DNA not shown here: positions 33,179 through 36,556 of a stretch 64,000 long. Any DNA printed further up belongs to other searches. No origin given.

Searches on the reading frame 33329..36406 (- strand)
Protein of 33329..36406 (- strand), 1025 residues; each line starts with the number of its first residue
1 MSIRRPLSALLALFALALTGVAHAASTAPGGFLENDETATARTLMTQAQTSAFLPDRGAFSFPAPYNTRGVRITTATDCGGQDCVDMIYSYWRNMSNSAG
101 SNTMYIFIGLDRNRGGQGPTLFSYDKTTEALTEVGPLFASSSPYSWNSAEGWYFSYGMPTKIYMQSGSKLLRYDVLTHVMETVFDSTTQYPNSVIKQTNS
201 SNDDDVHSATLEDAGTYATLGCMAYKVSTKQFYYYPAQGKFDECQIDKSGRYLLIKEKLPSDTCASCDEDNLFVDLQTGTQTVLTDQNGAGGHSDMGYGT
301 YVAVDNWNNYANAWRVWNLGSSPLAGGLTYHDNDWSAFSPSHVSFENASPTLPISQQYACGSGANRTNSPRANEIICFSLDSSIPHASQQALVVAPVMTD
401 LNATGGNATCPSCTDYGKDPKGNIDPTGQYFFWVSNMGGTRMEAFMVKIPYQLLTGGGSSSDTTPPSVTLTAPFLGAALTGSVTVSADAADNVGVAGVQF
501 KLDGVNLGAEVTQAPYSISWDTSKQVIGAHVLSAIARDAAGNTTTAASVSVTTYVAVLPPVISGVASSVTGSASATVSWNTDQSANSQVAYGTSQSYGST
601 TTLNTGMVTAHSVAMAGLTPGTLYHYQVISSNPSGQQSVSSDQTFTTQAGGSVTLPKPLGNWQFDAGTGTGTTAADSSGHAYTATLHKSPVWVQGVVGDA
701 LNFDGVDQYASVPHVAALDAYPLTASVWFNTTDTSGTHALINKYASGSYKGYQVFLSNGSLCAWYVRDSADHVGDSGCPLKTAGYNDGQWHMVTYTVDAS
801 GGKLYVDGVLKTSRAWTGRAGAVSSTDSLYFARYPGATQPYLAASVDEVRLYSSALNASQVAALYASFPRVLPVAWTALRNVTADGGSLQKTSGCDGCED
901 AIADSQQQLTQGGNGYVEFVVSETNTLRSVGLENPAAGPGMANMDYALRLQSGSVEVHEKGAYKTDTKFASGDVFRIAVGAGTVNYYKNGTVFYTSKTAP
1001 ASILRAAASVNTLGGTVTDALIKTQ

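Call 13: search_protein_families(library=ncbifam, proteins=[window:33329-36406:-], max_evalue=0.00001)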
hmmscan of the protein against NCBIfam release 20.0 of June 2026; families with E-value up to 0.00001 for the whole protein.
window:33329-36406:- (1025 aa): 1 family
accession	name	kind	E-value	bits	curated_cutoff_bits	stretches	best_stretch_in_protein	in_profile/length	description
NF052521.1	TafC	equivalog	2e-09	37.1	410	1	648-867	137-362/373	TafC family fimbrial protein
